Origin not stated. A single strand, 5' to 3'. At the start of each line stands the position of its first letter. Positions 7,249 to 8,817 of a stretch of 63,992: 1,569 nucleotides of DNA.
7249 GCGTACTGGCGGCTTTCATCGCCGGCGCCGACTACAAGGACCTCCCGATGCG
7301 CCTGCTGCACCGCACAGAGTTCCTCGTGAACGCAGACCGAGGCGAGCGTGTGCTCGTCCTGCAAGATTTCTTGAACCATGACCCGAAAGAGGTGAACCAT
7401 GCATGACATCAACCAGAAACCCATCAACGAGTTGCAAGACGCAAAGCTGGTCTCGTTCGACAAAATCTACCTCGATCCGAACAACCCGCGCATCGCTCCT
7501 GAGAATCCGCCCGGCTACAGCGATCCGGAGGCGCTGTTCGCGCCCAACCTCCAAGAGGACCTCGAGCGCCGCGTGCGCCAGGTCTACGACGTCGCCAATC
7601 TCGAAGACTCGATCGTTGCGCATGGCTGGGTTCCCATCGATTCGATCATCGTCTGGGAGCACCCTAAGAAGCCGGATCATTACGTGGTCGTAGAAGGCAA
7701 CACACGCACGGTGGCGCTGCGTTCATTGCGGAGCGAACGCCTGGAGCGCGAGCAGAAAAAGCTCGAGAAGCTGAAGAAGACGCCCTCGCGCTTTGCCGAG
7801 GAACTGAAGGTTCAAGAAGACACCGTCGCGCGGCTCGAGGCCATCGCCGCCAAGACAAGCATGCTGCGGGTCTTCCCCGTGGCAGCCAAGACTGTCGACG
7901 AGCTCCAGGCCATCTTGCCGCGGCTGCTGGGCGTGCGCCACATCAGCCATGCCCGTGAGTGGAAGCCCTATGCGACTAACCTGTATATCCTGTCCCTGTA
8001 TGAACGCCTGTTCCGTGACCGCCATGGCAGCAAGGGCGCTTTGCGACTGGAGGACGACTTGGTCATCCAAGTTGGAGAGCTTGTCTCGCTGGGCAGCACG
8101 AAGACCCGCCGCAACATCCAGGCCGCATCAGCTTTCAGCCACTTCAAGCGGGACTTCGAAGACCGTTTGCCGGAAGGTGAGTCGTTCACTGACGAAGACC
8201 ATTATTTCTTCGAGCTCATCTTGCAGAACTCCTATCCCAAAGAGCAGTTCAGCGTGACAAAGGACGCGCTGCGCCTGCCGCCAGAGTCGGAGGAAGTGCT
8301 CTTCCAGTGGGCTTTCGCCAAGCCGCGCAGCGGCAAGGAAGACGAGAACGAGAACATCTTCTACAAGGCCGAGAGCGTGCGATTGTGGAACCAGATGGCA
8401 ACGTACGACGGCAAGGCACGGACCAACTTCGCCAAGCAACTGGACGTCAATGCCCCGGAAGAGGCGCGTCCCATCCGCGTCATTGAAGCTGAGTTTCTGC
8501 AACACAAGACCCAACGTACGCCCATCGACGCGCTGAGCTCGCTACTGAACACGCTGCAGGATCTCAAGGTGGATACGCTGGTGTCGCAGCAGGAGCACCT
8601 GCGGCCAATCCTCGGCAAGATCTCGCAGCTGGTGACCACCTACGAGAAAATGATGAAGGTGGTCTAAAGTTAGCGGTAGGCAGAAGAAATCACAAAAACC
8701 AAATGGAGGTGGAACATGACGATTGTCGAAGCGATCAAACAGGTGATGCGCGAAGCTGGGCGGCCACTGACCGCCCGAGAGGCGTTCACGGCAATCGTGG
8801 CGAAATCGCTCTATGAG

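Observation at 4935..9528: Helicase / ParB-fold / HARE-HTH-Mrr operon converging on a restriction-less dnd operon: candidate new PT-linked restriction system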

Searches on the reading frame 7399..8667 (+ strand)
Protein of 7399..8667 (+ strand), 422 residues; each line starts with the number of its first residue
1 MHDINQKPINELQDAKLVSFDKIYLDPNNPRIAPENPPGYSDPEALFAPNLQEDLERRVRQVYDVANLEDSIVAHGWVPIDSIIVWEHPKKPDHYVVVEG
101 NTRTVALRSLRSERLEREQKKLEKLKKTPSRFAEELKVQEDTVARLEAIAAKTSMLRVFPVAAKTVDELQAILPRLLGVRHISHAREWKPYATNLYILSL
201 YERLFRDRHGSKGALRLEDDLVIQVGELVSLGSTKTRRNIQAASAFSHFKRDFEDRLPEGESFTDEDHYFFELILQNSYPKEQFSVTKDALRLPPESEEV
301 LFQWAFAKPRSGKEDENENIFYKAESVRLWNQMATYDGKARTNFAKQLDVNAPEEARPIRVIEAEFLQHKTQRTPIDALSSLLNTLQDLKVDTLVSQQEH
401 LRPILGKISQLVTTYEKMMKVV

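Call 3: search_protein_families(library=pfam, proteins=[window:7399-8667:+], max_evalue=0.01)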
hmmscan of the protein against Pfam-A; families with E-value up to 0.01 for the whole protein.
window:7399-8667:+ (422 aa): 0 families

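Call 4: search_protein_families(library=padloc, proteins=[window:7399-8667:+], max_evalue=0.01)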
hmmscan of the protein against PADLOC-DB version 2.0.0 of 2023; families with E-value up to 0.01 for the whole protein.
window:7399-8667:+ (422 aa): 17 families
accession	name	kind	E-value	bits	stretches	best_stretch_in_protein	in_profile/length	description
PDLC04013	PD-Lambda-5_A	-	5.2e-14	50.4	1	16-138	6-118/440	-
PDLC03998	PD-Lambda-5_A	-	7.9e-13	46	1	15-133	4-108/466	-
PDLC04607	PDC-M38A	-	3e-11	40.4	1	13-126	7-118/715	-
PDLC03995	PD-Lambda-5_A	-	5.8e-11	40.1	1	13-112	10-100/503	-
PDLC04009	PD-Lambda-5_A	-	1.3e-09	35.3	1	63-134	39-111/488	-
PDLC04008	PD-Lambda-5_A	-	4.1e-09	33.8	1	17-133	6-114/449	-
PDLC04007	PD-Lambda-5_A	-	1.1e-08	32.7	1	18-128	6-102/454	-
PDLC03999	PD-Lambda-5_A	-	1.1e-07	28.9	1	17-112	8-89/493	-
PDLC04017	PD-Lambda-5_A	-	5.7e-07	26.7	1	20-136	9-118/473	-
PDLC04000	PD-Lambda-5_A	-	1.1e-06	26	1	16-129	6-110/428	-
PDLC04012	PD-Lambda-5_A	-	1.3e-05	22.5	1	16-124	5-104/494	-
PDLC04015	PD-Lambda-5_A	-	1.8e-05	22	1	20-139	9-115/463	-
PDLC04016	PD-Lambda-5_A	-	0.0018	15.3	1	64-135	46-115/494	-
PDLC04014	PD-Lambda-5_A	-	0.0028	14.6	1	16-138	3-111/456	-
PDLC04003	PD-Lambda-5_A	-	0.0036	14.3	1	68-115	45-92/487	-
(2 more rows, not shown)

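Call 5: search_protein_families(library=ncbifam, proteins=[window:7399-8667:+], max_evalue=0.01)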
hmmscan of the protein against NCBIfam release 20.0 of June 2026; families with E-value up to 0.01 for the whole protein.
window:7399-8667:+ (422 aa): 0 families

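Call 6: search_protein_families(library=phrogs, proteins=[window:7399-8667:+], max_evalue=0.01)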
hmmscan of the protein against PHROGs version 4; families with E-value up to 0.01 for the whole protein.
window:7399-8667:+ (422 aa): 4 families
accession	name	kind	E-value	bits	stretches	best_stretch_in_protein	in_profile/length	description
phrog_3694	-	unknown function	2.7e-14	54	1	15-203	7-159/376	-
phrog_18017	-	unknown function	9.2e-12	45.8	1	15-205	7-160/227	-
phrog_9592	-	unknown function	7.9e-10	39.4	1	16-130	6-108/486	-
phrog_4715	-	DNA, RNA and nucleotide metabolism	0.0041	16.5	1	59-124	162-213/630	ParB-like partition protein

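Call 12: find_homologous_proteins(query=window:7399-8667:+, max_evalue=0.00001)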
Query window:7399-8667:+ (422 aa): 443 proteins with E <= 0.00001 among 8000 candidates; the best 120 are listed.
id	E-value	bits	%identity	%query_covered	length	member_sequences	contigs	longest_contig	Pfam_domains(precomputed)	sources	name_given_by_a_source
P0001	4.9e-275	930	100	100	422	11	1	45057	-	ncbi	-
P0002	9.8e-258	873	94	99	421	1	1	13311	-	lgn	-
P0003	1.9e-255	865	93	99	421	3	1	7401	-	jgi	jgi:hypothetical protein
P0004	1.0e-252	856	92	99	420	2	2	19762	-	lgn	-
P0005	7.2e-238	807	87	99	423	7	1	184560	-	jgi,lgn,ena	-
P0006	1.1e-235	800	84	99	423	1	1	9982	-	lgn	-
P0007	3.2e-234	795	84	99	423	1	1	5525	-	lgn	-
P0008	1.0e-233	794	85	99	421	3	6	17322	-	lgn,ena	-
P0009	5.7e-233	791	83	99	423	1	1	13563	-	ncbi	-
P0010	1.2e-230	783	83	99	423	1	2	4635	-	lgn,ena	-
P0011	1.3e-229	780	83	99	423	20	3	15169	-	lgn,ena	-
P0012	2.8e-229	779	83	99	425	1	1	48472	-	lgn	-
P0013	4.5e-229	778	83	99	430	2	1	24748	-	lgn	-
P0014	2.4e-228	776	83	99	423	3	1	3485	-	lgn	-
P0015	3.1e-227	772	82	99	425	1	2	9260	-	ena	-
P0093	7.4e-158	544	64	88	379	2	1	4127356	-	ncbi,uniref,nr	ncbi:hypothetical protein ACP_3188 [Acidobacterium capsulatum ATCC 51196]|uniref:ParB/Sulfiredoxin d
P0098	1.4e-152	526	58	97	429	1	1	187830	-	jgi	jgi:hypothetical protein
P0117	2.8e-147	509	57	98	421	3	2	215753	-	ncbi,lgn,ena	-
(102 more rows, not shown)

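Call 15: find_related_loci(query=A1, collection=genome_contigs, flank=10000)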
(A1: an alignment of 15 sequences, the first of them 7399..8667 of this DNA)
Query A1 (422 aa) in genome_contigs; peptide patterns used: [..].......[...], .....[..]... (x = any residue, [..] = any of these).
85 stretches matched a pattern; 27 encode a relative of the query (tblastn E <= 1e-3); 26 distinct loci.
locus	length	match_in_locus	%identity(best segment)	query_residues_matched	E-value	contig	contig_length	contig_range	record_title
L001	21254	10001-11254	94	5-422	0e+0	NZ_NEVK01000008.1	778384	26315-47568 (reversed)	Bordetella genomosp. 7 strain AU18089 NODE_1_length_778384_cov_52.1699_ID_1, whole genome shotgun sequence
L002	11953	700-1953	82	5-422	0e+0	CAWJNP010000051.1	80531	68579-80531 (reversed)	MAG: uncultured beta proteobacterium isolate MFD02832.bin.2.128 genome assembly, contig: contig_55149, whole genome shot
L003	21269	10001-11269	79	2-422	0e+0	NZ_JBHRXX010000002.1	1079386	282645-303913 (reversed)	Hydrogenophaga luteola strain KCTC 42501 platanus_K_17_124_2, whole genome shotgun sequence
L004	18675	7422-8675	79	5-422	0e+0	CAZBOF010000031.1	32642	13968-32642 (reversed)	MAG TPA_asm: uncultured Rhizobacter sp. isolate SRP344714_co2_158 genome assembly, contig: NODE_3344_length_32642_cov_7.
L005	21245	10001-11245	77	6-422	0e+0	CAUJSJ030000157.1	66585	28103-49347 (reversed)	MAG: uncultured Roseateles sp. isolate 9c715bbf-a9e2-4c31-b35f-bd28e5728fbc genome assembly, contig: contig_157, whole g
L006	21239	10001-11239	76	8-422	0e+0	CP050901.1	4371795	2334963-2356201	MAG: Rhizobacter sp. isolate UKL202a chromosome, complete genome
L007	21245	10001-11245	75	8-422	0e+0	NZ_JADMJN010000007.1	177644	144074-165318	MAG: Rhodoferax sp. isolate MAG_33 NODE_134_length_177644_cov_44.598781, whole genome shotgun sequence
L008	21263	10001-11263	79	1-422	0e+0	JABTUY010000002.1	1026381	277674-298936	MAG: Ideonella sp. isolate H5_PRO6 seq002, whole genome shotgun sequence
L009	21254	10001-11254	59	9-422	1e-163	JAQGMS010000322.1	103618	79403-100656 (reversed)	MAG: Ramlibacter sp. isolate RYN_567 scaffold_5564201, whole genome shotgun sequence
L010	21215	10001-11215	59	18-421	6e-159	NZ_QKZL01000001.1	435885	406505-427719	Palleronia aestuarii strain DSM 22009 LX81DRAFT_scaffold00001.1, whole genome shotgun sequence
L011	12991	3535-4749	58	18-421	3e-158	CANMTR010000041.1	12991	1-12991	uncultured Rhodobacteraceae bacterium isolate 2B2-18-3Z.fasta genome assembly, contig: NODE_41, whole genome shotgun seq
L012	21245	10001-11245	57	7-421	3e-155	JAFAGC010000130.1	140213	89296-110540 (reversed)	MAG: Proteobacteria bacterium isolate OH_SBlB_198 k127_1437554, whole genome shotgun sequence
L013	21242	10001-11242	57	9-421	1e-152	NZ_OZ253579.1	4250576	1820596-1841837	MAG: Candidatus Rariloculus sp. isolate a68edd55-823a-400d-93a1-cd8b183db796 chromosome 1, complete sequence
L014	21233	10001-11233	54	11-422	2e-145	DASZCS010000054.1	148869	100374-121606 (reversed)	MAG TPA_asm: Pyrinomonadaceae bacterium isolate SMAG_U6448 k141_268213, whole genome shotgun sequence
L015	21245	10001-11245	51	6-422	8e-128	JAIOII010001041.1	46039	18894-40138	MAG: Kofleriaceae bacterium isolate MAG_26 contig_201459, whole genome shotgun sequence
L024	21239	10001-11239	43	1-421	5e-99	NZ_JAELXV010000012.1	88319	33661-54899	Hymenobacter sp. BT559 NODE_12_length_88319_cov_45.648546, whole genome shotgun sequence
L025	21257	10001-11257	58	8-422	3e-148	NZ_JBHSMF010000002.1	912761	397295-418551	Caenimonas terrae strain KACC 13365 platanus_K_default_2, whole genome shotgun sequence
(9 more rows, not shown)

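Call 28: search_protein_families(library=pfam, proteins=[L002:2019-4001:+, L002:3991-5178:+, L003:12174-13898:+, L004:9538-10347:+, L004:10344-11474:+, L009:11300-12739:+, L014:11414-12277:+, L015:11287-12723:-, L024:13978-14781:+, L025:11280-12026:+], max_evalue=0.01)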
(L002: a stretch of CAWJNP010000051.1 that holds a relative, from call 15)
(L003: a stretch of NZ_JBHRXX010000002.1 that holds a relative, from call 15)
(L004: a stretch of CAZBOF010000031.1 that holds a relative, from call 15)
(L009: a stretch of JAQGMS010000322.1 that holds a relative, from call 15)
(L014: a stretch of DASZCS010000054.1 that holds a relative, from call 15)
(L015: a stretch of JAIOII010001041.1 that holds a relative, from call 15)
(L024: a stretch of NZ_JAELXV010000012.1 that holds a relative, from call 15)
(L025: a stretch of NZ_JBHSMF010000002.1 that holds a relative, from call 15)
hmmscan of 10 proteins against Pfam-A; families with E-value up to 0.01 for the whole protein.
L002:2019-4001:+ (660 aa): 1 family
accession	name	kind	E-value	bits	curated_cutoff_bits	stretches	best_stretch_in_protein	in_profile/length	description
PF14072.11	DndB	-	7.2e-08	32.3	29.1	1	34-103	13-73/338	DNA-sulfur modification-associated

L002:3991-5178:+ (395 aa): 0 families

L003:12174-13898:+ (574 aa): 2 families
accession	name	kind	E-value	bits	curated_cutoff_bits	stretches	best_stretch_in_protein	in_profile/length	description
PF13589.12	HATPase_c_3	-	1.4e-27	96.8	25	1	24-167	1-137/137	Histidine kinase-, DNA gyrase B-, and HSP90-like ATPase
PF02518.31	HATPase_c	-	8.2e-06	26.7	26.4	1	27-107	7-80/111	Histidine kinase-, DNA gyrase B-, and HSP90-like ATPase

L004:9538-10347:+ (269 aa): 2 families
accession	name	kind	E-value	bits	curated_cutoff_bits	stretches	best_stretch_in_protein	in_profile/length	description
PF01844.29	HNH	-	2.3e-05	24.9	21.4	1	137-187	1-46/47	HNH endonuclease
PF14279.12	HNH_5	-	3.6e-05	24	27.5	1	147-189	5-47/56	HNH endonuclease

L004:10344-11474:+ (376 aa): 1 family
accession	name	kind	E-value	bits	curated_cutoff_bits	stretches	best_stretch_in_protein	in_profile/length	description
PF14072.11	DndB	-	1.1e-11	44.8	29.1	1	24-179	15-171/338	DNA-sulfur modification-associated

L009:11300-12739:+ (479 aa): 0 families

L014:11414-12277:+ (287 aa): 1 family
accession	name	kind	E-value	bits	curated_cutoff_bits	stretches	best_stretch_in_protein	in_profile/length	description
PF01541.30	GIY-YIG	-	1.7e-06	28.6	22.6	1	199-229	3-32/78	GIY-YIG catalytic domain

L015:11287-12723:- (478 aa): 1 family
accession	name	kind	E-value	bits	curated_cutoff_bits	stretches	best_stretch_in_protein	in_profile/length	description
PF13489.12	Methyltransf_23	-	0.0027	17.9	27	1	34-110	25-88/164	Methyltransferase domain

L024:13978-14781:+ (267 aa): 0 families

L025:11280-12026:+ (248 aa): 1 family
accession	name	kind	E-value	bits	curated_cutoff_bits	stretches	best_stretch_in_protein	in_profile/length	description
PF13391.12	HNH_2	-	3.3e-09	36.9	21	1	145-195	1-66/66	HNH endonuclease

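Call 34: search_solved_structures(query=A1, max_evalue=1, show_alignments=2)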
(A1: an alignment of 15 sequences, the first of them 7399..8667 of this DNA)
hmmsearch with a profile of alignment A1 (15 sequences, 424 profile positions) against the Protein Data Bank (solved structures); distinct sequences matched with E-value up to 1: 1.
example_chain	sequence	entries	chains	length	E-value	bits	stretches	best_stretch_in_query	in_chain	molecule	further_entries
7cwz_A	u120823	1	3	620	0.74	11.9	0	21-81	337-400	Decarboxylase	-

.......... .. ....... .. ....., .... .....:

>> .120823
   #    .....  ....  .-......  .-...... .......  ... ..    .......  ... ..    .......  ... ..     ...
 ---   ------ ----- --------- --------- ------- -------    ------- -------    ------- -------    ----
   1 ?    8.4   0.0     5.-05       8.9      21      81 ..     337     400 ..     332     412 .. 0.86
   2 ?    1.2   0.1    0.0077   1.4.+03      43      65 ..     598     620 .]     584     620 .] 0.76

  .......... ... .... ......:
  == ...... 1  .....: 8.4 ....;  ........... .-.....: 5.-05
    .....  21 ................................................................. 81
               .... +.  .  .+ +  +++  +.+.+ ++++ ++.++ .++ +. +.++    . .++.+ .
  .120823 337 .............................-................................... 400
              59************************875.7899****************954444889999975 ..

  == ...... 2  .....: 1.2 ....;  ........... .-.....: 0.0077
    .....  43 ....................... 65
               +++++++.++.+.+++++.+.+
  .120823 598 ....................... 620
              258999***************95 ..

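Call 42: search_protein_families(library=pfam, proteins=[L013:8536-9447:+, L013:11993-12829:-, L013:14528-16426:-, L013:16436-18223:-, L013:18175-19335:-, L024:14959-15921:-, L024:16393-17394:+, L024:17783-21001:+, L001:5308-5814:+, L001:5811-7070:+], max_evalue=0.01)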
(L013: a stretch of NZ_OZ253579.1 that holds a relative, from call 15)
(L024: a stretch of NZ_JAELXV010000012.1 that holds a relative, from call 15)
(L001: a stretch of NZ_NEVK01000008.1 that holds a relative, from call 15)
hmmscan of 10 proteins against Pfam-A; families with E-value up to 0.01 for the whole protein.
L013:8536-9447:+ (303 aa): 0 families

L013:11993-12829:- (278 aa): 0 families

L013:14528-16426:- (632 aa): 0 families

L013:16436-18223:- (595 aa): 1 family
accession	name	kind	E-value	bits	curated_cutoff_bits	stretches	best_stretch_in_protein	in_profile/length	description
PF00589.27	Phage_integrase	-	0.00038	20.7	27.1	1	343-439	78-167/172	Phage integrase family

L013:18175-19335:- (386 aa): 2 families
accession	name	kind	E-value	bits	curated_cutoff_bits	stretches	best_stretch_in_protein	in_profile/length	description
PF00589.27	Phage_integrase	-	6.4e-13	49.3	27.1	1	188-365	8-167/172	Phage integrase family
PF02899.23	Phage_int_SAM_1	-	3.3e-05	24.5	22.3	1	48-133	3-81/83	Phage integrase, N-terminal SAM-like domain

L024:14959-15921:- (320 aa): 3 families
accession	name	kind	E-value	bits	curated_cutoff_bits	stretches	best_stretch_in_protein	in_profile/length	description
PF00589.27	Phage_integrase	-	2.5e-12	47.4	27.1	1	132-308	4-170/172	Phage integrase family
PF02899.23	Phage_int_SAM_1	-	3.3e-07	30.9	22.3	1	35-94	15-74/83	Phage integrase, N-terminal SAM-like domain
PF13495.12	Phage_int_SAM_4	-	0.0035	18.2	27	1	35-93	15-72/85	Phage integrase, N-terminal SAM-like domain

L024:16393-17394:+ (333 aa): 2 families
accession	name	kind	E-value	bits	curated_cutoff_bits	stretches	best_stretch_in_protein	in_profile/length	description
PF19474.4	DUF6011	-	2.3e-12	46.7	26.6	1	301-331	5-35/37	Family of unknown function (DUF6011)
PF07432.18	Hc1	-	3e-09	37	23.5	1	17-70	2-55/57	Histone H1-like protein Hc1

L024:17783-21001:+ (1072 aa): 13 families
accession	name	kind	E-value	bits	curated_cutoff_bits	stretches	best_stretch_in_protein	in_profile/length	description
PF13087.12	AAA_12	-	6.6e-34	117.6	27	1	801-1038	2-194/195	AAA domain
PF13086.12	AAA_11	-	9.8e-29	101.3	27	2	496-584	2-101/257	AAA domain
PF13245.12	AAA_19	-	1.7e-11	44.9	25.1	1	500-772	1-131/134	AAA domain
PF13604.12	AAA_30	-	1e-10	42.1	27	1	496-566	2-74/191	AAA domain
PF01443.25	Viral_helicase1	-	2.9e-07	31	21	0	515-551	2-37/228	Viral superfamily 1 RNA helicase core domain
PF25199.1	nSTAND_NTPase5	-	1.2e-06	28.8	34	1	511-564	41-93/145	Novel STAND NTPase 5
PF00580.27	UvrD-helicase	-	0.00035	20.8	23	1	496-568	1-72/271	UvrD/REP helicase N-terminal domain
PF05127.21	NAT10_TcmA_helicase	-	0.00048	20.5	22.7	1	516-570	2-55/176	RNA cytidine acetyltransferase NAT10/TcmA, helicase domain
PF13538.12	UvrD_C_2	-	0.0005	20.3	27.4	0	961-979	2-20/52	UvrD-like helicase C-terminal domain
PF00270.35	DEAD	-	0.00071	19.8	26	1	498-581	2-88/167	DEAD/DEAH box helicase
PF04851.21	ResIII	-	0.0011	19.4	22.5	1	496-570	4-82/164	Type III restriction enzyme, res subunit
PF09848.15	SLFN-g3_helicase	-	0.0035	17.1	24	0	512-565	2-55/354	Schlafen group 3, DNA/RNA helicase domain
PF13191.12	AAA_16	-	0.0036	18.3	32.6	1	513-627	26-132/167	AAA ATPase domain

L001:5308-5814:+ (168 aa): 0 families

L001:5811-7070:+ (419 aa): 1 family
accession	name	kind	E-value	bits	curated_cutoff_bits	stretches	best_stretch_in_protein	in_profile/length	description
PF14072.11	DndB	-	1.2e-26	94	29.1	1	9-293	1-243/338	DNA-sulfur modification-associated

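Call 43: predict_structure(alignment_id=A1)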
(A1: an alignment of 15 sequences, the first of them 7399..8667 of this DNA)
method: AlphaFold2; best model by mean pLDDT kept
length: 422 residues; sequences in the alignment: 15
mean_pLDDT: 83.8   pTM: 0.61
mean pLDDT of the five models: 83.8, 83.5, 79.1, 77.4, 74.2
residues with pLDDT >= 90: 150; 70-90: 229; 50-70: 25; < 50: 18
segments of 3 or more residues with pLDDT < 50: 1-9, 181-188
pLDDT, mean of each block of 10 residues (from residue 1): 37 88 88 80 88 90 82 75 86 90 90 93 84 85 92 90 86 69 46 79 88 87 86 87 92 91 86 92 88 92 91 77 90 91 89 84 86 69 83 84 89 86 73
secondary structure, 60 per line:
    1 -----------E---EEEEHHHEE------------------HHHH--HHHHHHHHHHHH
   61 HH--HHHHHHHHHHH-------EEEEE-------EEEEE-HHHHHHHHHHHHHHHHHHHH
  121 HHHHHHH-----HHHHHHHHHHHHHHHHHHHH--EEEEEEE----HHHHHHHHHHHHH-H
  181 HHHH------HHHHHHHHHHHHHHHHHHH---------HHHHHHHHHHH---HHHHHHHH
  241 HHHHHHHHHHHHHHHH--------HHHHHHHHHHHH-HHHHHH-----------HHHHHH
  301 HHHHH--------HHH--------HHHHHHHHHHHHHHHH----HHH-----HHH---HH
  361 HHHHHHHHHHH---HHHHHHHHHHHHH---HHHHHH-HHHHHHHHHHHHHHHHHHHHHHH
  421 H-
elements in order: E16-19 H43-46 H49-62 H65-75 E83-87 E95-99 H101-127 H133-152 E155-161 H166-178 H180-184 H191-209 H219-229 H233-256 H265-276 H278-283 H295-305 H325-340 H359-371 H375-387 H391-396 H398-421

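Call 45: fold_search(model_id=the predicted structure, library=pdb)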
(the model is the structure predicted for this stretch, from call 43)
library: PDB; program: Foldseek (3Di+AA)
matches with E <= 10: 63; with E <= 0.001: 0
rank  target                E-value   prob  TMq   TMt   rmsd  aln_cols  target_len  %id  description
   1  8qa9_B                1.2e-03  1.00  0.28  0.50   9.7       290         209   12  Crystal structure of the RK2 plasmid encoded co-complex of the C-terminally truncated transcriptional repressor protei (released 2024-02-21)
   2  6t1f_C                2.5e-03  0.99  0.17  0.32  11.4       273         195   12  Crystal structure of the C-terminally truncated chromosome-partitioning protein ParB from Caulobacter crescentus compl (released 2020-10-14)
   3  8qa9_A                3.9e-03  1.00  0.28  0.50   9.5       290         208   11  Crystal structure of the RK2 plasmid encoded co-complex of the C-terminally truncated transcriptional repressor protei (released 2024-02-21)
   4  8qa8_F                3.9e-03  0.99  0.18  0.35  15.5       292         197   11  Crystal structure of the C-terminally truncated transcriptional repressor protein KorB from the RK2 plasmid complexed  (released 2024-02-21)
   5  8qa8_B                6.1e-03  0.98  0.18  0.35  15.6       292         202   11  Crystal structure of the C-terminally truncated transcriptional repressor protein KorB from the RK2 plasmid complexed  (released 2024-02-21)
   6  7bm8_A                7.1e-03  1.00  0.19  0.42  15.2       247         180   10  Crystal structure of the C-terminally truncated chromosome-partitioning protein ParB from Caulobacter crescentus compl (released 2021-04-28)
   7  8qa8_C                7.1e-03  0.98  0.18  0.36  15.4       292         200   11  Crystal structure of the C-terminally truncated transcriptional repressor protein KorB from the RK2 plasmid complexed  (released 2024-02-21)
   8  6t1f_A                7.1e-03  0.92  0.17  0.28  11.4       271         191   11  Crystal structure of the C-terminally truncated chromosome-partitioning protein ParB from Caulobacter crescentus compl (released 2020-10-14)
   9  8qa8_A                9.1e-03  0.97  0.18  0.35  15.5       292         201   11  Crystal structure of the C-terminally truncated transcriptional repressor protein KorB from the RK2 plasmid complexed  (released 2024-02-21)
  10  6t1f_B                1.0e-02  1.00  0.27  0.52   6.9       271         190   10  Crystal structure of the C-terminally truncated chromosome-partitioning protein ParB from Caulobacter crescentus compl (released 2020-10-14)
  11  6t1f_D                1.5e-02  1.00  0.27  0.52   6.9       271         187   10  Crystal structure of the C-terminally truncated chromosome-partitioning protein ParB from Caulobacter crescentus compl (released 2020-10-14)
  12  7ol9_A                1.6e-02  0.94  0.16  0.32  15.3       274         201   11  Crystal structure of C-terminally truncated Bacillus subtilis nucleoid occlusion protein (Noc) complexed to the Noc-bi (released 2022-03-09)
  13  7lj1_b                8.0e-01  0.41  0.13  0.40   9.3       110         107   15  Human Prx1-Srx Decameric Complex (released 2021-07-14)
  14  7lj1_d                9.3e-01  0.38  0.13  0.40   9.7       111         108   15  Human Prx1-Srx Decameric Complex (released 2021-07-14)
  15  7lj1_a                1.0e+00  0.47  0.13  0.44   7.8       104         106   15  Human Prx1-Srx Decameric Complex (released 2021-07-14)
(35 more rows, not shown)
